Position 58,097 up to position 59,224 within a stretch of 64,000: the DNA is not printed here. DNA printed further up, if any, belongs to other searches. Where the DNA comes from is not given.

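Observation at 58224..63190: Opposite-strand five-gene cassette: membrane proteins, giant FtsK/HerA/VirB4-like ATPase and Replic_Relax-like wHTH protein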

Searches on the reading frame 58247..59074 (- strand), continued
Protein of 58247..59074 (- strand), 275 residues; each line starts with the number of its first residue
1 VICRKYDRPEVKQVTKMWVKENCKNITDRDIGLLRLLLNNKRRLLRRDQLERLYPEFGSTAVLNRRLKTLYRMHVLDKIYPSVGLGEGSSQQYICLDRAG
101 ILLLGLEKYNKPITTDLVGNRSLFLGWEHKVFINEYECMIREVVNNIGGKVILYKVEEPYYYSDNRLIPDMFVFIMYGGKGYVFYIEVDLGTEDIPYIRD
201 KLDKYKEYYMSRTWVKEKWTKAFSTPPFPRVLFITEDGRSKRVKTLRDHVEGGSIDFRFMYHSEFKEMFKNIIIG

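Call 68: fold_search(model_id=the predicted structure, library=pdb)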
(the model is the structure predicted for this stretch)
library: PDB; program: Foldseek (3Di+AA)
matches with E <= 10: 674; with E <= 0.001: 1
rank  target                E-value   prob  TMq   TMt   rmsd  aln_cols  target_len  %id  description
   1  1fok_A                8.3e-05  0.99  0.30  0.17  14.0       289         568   14  STRUCTURE OF RESTRICTION ENDONUCLEASE FOKI BOUND TO DNA (released 1997-12-03)
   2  2fok_A                2.9e-03  0.89  0.30  0.18  13.1       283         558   13  STRUCTURE OF RESTRICTION ENDONUCLEASE FOKI (released 1998-06-17)
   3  2fok_B                4.7e-03  0.91  0.32  0.19  13.2       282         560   12  STRUCTURE OF RESTRICTION ENDONUCLEASE FOKI (released 1998-06-17)
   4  3u1d_B                9.8e-03  0.99  0.25  0.46  12.2       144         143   12  The structure of a protein with a GntR superfamily winged-helix-turn-helix domain from Halomicrobium mukohataei. (released 2011-12-07)
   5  2okf_A                1.6e-02  0.98  0.30  0.54   4.7       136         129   11  CRYSTAL STRUCTURE OF A FDXN ELEMENT EXCISION CONTROLLING FACTOR PROTEIN (AVA_3312) FROM ANABAENA VARIABILIS AT 1.60 A  (released 2007-01-30)
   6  8vxy_A                2.3e-02  0.69  0.25  0.27   8.7       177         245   12  Structure of HamA(E138A,K140A)B-plasmid DNA complex from the Escherichia coli Hachiman defense system (released 2024-03-13)
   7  4g6q_B                3.1e-02  0.44  0.19  0.30  17.9       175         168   16  The crystal structure of a functionally unknown protein Kfla_6221 from Kribbella flavida DSM 17836 (released 2012-09-19)
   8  2inb                  4.4e-02  0.96  0.30  0.53   4.2       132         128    8  Crystal structure of an XisH family protein (ZP_00107633.1) from Nostoc punctiforme PCC 73102 at 1.60 A resolution (released 2006-10-24)
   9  7bdv_A                5.6e-02  0.51  0.28  0.23  12.9       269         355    9  Structure of Can2 from Sulfobacillus thermosulfidooxidans in complex with cyclic tetra-adenylate (cA4) (released 2021-03-03)
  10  5f7q_L                6.0e-02  0.33  0.20  0.15  16.7       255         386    9  ROK repressor Lmo0178 from Listeria monocytogenes bound to operator (released 2016-09-07)
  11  2p4w_A                7.6e-02  0.60  0.20  0.27  14.5       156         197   13  Crystal structure of heat shock regulator from Pyrococcus furiosus (released 2007-03-27)
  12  3u1d_A                8.1e-02  1.00  0.25  0.45   3.8        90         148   18  The structure of a protein with a GntR superfamily winged-helix-turn-helix domain from Halomicrobium mukohataei. (released 2011-12-07)
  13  8epx_D                8.1e-02  0.92  0.28  0.16   4.4       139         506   12  Type IIS Restriction Endonuclease PaqCI, DNA bound (released 2023-03-22)
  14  5f7q_C                8.1e-02  0.25  0.20  0.15  16.6       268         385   10  ROK repressor Lmo0178 from Listeria monocytogenes bound to operator (released 2016-09-07)
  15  3we2_B                1.0e-01  0.85  0.22  0.48   9.8       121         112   13  Structure of BLM RQC domain bound to a phosphate ion (released 2013-11-13)
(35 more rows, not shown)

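Call 78: search_dna_similar(query=window:58247-59074:-, collection=plasmids, mode=protein, max_rows=30, max_evalue=0.001)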
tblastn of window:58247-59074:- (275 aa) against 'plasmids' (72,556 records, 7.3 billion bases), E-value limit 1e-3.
Records with a match: 2; places in all: 2; records where one place covers at least 80% of the query: 2.
Best place of each record, by identity: <60% 2.
By first word of the organism name: Bacillus 2.
By predicted mobility (MOB-suite, as given by PLSDB): non-mobilizable 2.
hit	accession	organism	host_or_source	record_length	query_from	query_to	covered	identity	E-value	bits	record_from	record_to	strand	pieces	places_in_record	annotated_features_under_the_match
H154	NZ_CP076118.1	Bacillus amyloliquefaciens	Apostichopus japonicus,cell culture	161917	6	272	97%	25.6%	5e-11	70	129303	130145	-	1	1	replication-relaxation family protein | type IV secretory system conjugative DNA transfer family protein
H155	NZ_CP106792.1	Bacillus subtilis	chicken,pure culture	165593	6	272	97%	25.3%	5e-10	67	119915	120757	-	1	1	replication-relaxation family protein | hypothetical protein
